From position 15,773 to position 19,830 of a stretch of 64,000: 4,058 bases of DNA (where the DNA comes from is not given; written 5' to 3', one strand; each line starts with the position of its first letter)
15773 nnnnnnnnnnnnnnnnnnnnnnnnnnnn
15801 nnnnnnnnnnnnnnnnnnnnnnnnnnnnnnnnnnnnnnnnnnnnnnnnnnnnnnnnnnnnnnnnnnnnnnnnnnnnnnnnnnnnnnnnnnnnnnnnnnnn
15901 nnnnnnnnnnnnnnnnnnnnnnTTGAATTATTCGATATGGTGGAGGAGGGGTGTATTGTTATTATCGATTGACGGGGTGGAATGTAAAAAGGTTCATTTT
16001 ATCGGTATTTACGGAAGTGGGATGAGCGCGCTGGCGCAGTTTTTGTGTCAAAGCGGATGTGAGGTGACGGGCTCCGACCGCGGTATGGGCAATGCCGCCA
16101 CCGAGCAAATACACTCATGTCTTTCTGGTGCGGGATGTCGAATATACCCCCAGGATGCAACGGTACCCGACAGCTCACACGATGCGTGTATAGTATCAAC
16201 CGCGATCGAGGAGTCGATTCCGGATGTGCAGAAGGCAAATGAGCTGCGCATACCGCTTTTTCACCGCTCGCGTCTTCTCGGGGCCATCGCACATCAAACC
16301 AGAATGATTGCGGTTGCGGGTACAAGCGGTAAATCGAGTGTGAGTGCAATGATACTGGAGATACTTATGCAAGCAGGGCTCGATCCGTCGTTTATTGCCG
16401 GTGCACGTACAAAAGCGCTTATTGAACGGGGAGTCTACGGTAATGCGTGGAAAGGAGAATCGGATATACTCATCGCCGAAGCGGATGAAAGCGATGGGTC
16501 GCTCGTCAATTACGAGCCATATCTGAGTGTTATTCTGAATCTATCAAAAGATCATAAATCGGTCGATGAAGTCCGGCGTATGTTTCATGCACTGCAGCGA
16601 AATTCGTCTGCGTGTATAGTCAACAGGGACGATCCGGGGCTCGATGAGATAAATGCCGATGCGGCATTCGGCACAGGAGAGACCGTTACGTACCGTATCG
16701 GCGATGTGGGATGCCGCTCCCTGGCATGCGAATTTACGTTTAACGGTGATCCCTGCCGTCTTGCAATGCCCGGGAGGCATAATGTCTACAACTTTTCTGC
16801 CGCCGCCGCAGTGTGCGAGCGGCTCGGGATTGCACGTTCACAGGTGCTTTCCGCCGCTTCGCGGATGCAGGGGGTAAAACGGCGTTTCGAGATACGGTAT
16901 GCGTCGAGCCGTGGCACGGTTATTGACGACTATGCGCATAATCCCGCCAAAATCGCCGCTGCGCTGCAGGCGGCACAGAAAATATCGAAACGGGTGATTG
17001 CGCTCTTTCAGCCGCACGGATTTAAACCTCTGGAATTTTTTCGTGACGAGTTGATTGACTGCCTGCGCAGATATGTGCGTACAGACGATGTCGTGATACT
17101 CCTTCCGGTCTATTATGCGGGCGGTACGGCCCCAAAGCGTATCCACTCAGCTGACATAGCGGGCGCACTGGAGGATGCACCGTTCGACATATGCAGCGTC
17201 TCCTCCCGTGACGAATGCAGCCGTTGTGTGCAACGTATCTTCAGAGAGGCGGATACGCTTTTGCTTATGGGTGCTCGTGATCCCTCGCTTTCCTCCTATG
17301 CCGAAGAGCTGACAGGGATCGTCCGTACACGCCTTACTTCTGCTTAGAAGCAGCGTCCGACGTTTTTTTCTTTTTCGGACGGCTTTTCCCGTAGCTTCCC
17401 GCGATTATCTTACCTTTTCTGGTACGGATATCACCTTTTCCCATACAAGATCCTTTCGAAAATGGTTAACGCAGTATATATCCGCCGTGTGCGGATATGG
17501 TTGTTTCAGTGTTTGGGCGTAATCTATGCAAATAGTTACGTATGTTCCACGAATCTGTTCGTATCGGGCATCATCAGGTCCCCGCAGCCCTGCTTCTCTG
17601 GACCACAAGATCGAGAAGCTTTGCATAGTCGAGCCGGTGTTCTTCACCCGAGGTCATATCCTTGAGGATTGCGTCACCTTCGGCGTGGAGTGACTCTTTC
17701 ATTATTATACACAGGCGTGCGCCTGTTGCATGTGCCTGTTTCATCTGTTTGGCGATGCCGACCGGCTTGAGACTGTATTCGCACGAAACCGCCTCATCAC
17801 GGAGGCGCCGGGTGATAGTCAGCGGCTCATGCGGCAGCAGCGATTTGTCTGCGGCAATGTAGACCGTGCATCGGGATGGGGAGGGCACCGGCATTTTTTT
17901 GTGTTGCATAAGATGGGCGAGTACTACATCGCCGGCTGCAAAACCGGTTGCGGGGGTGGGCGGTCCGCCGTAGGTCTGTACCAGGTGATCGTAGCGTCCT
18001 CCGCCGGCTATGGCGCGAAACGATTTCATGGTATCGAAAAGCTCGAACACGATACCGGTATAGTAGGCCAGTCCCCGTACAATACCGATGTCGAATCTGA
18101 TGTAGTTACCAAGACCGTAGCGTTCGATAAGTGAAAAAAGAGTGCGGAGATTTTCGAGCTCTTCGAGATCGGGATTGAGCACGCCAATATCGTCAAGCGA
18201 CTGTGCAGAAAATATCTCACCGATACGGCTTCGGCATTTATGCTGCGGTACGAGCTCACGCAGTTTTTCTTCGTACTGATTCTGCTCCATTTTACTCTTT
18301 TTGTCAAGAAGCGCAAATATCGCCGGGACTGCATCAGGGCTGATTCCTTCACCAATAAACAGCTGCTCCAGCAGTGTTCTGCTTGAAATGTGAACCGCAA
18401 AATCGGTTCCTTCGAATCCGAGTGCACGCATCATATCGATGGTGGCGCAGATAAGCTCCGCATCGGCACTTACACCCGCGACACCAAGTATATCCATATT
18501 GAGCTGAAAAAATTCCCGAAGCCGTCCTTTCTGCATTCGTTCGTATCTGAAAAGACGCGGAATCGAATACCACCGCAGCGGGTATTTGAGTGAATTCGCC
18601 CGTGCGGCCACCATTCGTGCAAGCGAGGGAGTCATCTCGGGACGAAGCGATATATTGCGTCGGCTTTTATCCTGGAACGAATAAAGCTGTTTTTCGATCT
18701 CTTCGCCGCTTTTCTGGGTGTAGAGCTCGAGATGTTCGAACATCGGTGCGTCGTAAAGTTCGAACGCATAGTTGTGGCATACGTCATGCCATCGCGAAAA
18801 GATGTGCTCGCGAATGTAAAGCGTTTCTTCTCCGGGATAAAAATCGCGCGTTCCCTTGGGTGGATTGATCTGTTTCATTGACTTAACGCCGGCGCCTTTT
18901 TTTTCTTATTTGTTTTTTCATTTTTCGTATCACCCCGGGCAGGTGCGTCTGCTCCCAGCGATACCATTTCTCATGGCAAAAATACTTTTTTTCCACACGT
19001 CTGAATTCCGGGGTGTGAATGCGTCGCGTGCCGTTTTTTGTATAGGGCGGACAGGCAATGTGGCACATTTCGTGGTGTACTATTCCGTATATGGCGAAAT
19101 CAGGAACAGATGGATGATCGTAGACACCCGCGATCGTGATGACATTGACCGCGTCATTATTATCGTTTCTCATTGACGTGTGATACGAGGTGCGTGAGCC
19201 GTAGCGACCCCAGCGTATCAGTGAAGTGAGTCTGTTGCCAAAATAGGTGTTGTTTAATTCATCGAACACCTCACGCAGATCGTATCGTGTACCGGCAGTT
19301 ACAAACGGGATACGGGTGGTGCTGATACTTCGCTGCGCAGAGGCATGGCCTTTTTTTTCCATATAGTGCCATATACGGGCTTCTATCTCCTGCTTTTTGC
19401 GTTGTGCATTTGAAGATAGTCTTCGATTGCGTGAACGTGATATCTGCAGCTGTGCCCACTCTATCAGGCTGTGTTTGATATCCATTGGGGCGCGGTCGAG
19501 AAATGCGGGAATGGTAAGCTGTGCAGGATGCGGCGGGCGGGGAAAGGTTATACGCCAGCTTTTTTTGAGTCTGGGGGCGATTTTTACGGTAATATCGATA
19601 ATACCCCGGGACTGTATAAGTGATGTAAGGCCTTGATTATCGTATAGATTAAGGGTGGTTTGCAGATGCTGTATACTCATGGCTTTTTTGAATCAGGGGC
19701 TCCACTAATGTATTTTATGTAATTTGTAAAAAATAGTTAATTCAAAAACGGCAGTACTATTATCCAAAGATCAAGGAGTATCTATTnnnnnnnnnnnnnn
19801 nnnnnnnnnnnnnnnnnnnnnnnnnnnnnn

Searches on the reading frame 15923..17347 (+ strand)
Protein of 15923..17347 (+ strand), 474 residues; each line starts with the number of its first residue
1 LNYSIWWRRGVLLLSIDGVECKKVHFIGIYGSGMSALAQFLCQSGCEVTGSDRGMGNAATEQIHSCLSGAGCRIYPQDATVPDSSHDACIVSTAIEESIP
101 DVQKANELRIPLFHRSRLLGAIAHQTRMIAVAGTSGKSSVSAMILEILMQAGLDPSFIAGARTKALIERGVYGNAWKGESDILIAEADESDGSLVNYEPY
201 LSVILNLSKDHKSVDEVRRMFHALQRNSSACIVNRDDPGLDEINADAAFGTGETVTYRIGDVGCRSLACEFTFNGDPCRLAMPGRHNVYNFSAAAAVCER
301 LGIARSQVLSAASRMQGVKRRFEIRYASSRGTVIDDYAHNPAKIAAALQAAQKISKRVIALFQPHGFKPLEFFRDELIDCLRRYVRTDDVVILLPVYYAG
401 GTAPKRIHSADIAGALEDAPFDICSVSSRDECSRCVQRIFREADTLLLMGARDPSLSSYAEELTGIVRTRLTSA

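Call 47: search_protein_families(library=pfam, proteins=[window:15923-17347:+], max_evalue=0.00001)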
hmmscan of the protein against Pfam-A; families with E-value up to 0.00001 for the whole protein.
window:15923-17347:+ (474 aa): 3 families
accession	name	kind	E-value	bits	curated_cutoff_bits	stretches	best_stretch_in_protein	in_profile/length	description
PF01225.30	Mur_ligase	-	3e-16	60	21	1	23-125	1-93/95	Mur ligase family, catalytic domain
PF02875.26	Mur_ligase_C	-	2.4e-15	57.9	28.4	1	320-452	1-127/127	Mur ligase, glutamate ligase domain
PF08245.18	Mur_ligase_M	-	1.8e-10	41.6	24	1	131-298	1-200/200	Mur ligase middle domain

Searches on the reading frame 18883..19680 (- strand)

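Call 47: search_protein_families(library=pfam, proteins=[window:18883-19680:-], max_evalue=0.00001)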
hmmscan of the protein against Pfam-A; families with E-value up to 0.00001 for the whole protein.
window:18883-19680:- (265 aa): 1 family
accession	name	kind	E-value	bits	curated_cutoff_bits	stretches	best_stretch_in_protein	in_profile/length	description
PF10263.15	SprT-like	-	1.1e-06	28.8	25.6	1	136-232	2-94/108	SprT-like family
